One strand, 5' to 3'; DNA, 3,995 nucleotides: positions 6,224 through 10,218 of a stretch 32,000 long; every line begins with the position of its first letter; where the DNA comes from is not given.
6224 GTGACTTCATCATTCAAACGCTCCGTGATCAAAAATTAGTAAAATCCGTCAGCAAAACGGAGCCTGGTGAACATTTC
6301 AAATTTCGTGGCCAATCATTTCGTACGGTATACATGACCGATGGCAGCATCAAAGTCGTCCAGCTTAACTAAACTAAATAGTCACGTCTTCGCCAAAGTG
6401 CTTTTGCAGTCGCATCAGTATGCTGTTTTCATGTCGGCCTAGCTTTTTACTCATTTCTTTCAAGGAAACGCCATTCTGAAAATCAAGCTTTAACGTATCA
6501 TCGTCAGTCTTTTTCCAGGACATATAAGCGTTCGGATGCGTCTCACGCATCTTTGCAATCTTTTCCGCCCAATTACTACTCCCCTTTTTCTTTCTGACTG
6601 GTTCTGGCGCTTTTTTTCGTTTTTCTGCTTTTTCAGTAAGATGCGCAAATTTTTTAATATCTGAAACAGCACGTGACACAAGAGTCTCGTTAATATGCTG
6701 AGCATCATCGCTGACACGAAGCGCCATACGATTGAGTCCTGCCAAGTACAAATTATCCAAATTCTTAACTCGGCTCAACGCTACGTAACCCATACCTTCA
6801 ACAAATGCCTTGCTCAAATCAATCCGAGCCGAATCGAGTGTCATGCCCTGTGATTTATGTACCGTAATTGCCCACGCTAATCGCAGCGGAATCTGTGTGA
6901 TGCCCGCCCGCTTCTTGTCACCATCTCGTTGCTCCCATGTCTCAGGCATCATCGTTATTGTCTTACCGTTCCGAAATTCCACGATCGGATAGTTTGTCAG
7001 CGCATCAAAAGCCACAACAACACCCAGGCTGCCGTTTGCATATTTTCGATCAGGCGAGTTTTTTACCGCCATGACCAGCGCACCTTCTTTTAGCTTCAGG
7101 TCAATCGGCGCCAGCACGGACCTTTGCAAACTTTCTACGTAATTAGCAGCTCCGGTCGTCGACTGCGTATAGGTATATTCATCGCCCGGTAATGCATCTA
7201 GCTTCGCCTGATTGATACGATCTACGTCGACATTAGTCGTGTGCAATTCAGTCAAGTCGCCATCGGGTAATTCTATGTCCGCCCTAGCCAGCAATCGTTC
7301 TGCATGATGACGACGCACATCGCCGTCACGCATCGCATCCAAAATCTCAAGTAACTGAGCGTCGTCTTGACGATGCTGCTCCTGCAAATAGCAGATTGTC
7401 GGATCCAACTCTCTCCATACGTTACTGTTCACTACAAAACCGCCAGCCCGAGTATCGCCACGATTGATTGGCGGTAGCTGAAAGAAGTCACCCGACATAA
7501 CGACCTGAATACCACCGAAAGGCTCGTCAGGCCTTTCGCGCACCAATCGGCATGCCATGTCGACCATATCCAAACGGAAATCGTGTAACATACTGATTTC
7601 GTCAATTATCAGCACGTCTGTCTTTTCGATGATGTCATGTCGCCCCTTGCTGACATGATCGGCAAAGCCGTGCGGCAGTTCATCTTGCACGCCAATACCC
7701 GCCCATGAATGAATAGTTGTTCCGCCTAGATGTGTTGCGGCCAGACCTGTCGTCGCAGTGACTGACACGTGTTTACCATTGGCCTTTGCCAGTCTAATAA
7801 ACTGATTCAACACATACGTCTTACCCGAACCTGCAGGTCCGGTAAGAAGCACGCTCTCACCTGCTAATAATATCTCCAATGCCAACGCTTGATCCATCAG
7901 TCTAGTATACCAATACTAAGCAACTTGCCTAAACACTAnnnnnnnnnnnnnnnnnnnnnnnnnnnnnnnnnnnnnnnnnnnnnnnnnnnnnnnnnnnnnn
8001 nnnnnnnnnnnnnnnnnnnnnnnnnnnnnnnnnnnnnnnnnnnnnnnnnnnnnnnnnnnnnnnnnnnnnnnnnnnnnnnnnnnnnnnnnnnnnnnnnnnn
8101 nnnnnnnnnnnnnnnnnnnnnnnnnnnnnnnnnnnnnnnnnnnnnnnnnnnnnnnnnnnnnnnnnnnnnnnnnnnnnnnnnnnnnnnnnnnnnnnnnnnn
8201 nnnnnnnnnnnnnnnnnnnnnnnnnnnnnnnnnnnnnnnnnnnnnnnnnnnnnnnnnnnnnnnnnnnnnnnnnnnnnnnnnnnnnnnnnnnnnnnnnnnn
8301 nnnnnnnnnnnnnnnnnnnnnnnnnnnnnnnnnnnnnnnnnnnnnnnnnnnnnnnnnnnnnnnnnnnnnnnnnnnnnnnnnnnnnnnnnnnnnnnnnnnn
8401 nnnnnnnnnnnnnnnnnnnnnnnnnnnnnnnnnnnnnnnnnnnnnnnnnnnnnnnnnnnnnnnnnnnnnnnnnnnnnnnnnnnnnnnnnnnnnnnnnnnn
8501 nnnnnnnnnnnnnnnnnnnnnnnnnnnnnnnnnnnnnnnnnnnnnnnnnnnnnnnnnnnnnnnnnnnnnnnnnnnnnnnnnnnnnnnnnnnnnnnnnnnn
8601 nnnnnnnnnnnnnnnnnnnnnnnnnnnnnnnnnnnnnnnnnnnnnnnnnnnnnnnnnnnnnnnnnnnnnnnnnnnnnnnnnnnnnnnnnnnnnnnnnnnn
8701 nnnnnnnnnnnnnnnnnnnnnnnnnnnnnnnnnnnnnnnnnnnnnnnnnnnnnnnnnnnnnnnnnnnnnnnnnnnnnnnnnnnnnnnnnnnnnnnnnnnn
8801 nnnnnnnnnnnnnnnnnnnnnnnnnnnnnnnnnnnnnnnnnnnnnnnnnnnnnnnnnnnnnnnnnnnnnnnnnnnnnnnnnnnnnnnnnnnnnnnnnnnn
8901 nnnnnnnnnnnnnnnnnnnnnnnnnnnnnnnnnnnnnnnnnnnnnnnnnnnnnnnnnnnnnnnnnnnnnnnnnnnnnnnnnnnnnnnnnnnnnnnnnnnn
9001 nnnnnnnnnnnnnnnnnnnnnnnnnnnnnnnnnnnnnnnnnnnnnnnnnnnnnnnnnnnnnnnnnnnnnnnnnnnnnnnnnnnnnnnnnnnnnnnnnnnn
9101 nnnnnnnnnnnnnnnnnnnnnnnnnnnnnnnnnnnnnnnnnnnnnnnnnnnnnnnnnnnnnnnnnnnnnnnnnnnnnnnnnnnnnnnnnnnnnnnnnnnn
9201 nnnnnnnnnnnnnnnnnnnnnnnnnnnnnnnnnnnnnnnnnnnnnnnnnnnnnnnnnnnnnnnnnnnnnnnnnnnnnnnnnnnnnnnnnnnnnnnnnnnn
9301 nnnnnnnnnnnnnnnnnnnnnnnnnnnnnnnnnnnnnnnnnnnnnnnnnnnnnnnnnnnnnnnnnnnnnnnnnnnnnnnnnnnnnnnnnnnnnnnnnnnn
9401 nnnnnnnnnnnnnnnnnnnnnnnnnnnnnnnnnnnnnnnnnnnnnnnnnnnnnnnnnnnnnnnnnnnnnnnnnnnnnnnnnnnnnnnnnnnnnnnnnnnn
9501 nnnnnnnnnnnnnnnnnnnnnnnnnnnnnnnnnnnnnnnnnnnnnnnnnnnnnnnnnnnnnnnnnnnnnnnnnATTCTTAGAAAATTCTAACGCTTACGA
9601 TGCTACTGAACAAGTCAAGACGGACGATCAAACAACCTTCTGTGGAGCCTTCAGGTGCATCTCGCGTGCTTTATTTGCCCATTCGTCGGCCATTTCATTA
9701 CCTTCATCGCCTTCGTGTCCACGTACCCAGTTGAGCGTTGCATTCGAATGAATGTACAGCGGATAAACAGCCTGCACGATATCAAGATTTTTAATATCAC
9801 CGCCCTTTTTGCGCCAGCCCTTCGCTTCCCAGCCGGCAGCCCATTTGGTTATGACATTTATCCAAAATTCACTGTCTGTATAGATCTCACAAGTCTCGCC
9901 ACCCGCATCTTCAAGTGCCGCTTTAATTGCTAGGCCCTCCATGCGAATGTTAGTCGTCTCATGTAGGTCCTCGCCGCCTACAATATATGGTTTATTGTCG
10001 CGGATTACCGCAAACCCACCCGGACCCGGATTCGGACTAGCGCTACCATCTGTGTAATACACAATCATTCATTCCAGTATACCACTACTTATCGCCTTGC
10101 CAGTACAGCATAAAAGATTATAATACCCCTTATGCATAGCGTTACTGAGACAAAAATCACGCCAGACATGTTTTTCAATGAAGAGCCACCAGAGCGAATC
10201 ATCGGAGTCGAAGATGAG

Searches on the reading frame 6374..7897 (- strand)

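Call 6: search_protein_families(library=pfam, proteins=[window:6374-7897:-], max_evalue=0.001)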
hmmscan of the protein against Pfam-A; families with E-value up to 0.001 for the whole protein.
window:6374-7897:- (507 aa): 9 families
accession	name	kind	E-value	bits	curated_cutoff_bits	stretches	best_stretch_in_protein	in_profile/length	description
PF05970.20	PIF1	-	2.4e-34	119.3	25.9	1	12-180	21-192/223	PIF1-like helicase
PF13604.12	AAA_30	-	5.1e-19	69.2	27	1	2-206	5-184/191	AAA domain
PF13245.12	AAA_19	-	7.6e-13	49.2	25.1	1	4-144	2-132/134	AAA domain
PF13401.12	AAA_22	-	2.8e-06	28.1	27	1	15-136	7-122/130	AAA domain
PF21530.3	Pif1_2B_dom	-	8.6e-05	22.6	23.9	1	253-297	2-47/47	DNA helicase Pif1, 2B domain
PF01443.25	Viral_helicase1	-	0.00012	22.5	21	0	18-105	3-72/228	Viral superfamily 1 RNA helicase core domain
PF13191.12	AAA_16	-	0.00016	22.7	32.6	1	13-45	22-62/167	AAA ATPase domain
PF00270.35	DEAD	-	0.00037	20.7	26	0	2-53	3-58/167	DEAD/DEAH box helicase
PF13173.12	AAA_14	-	0.00088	19.7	27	0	15-108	4-78/129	AAA domain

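Call 93: search_protein_families(library=padloc, proteins=[window:6374-7897:-], max_evalue=0.001)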
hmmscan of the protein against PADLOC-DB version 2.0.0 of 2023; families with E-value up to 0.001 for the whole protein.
window:6374-7897:- (507 aa): 9 families
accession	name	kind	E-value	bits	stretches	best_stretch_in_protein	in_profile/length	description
PDLC05065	PDC-S68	-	7.3e-18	61.8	2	2-147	609-748/1221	-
PDLC01734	typeIV_RecD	-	5.4e-16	56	1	2-193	343-519/763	RecD_0_IVD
PDLC05064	PDC-S68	-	3.1e-15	53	1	16-147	703-827/1273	-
PDLC01148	RecD_like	-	7.6e-14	48.9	1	16-148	331-449/719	RecD/Tra ATPase fused to N-terminal HHH domain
PDLC04476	PDC-M16A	-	8.6e-13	45.5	1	16-317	28-345/691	-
PDLC04475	PDC-M16A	-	3.9e-11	40.2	1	17-106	35-137/721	-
PDLC05066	PDC-S68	-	4.9e-10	36.1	1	3-148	583-725/1202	-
PDLC05035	PDC-S53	-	2e-09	34.1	1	305-367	783-844/900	-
PDLC04140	mad8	-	0.00071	17.2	0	14-58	28-75/314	mads_8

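Call 94: search_protein_families(library=ncbifam, proteins=[window:6374-7897:-], max_evalue=0.001)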
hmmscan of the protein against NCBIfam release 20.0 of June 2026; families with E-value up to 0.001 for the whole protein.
window:6374-7897:- (507 aa): 6 families
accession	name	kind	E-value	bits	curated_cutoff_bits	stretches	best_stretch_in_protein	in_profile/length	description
TIGR01448.2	helicase_RecD2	equivalog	1.5e-20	72.9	500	1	3-352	321-651/713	SF1B family DNA helicase RecD2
TIGR02768.1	TraA_Ti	equivalog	2.3e-14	52.7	590.45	2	337-386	667-716/751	Ti-type conjugative transfer relaxase TraA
TIGR01447.1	recD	equivalog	4.8e-12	45.2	310.15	1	3-199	153-379/597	exodeoxyribonuclease V subunit alpha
NF010464.0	PRK13889.1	subfamily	2.4e-10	39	1015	2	2-147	350-479/992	conjugal transfer relaxase TraA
NF010402.0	PRK13826.1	subfamily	5.5e-06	24.5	1317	0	341-384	693-736/1102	Dtr system oriT relaxase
NF008127.0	PRK10875.1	equivalog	0.00052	18.7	671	0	325-365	526-567/619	exodeoxyribonuclease V subunit alpha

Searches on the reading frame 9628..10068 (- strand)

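Call 6: search_protein_families(library=pfam, proteins=[window:9628-10068:-], max_evalue=0.001)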
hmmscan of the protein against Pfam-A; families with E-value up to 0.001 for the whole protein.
window:9628-10068:- (146 aa): 1 family
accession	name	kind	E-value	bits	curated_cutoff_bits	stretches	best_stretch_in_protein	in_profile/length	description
PF00075.30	RNase_H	-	1e-30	107.2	25.8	1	3-134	5-139/141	RNase H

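Call 93: search_protein_families(library=padloc, proteins=[window:9628-10068:-], max_evalue=0.001)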
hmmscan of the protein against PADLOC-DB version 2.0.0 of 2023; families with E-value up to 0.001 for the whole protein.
window:9628-10068:- (146 aa): 0 families
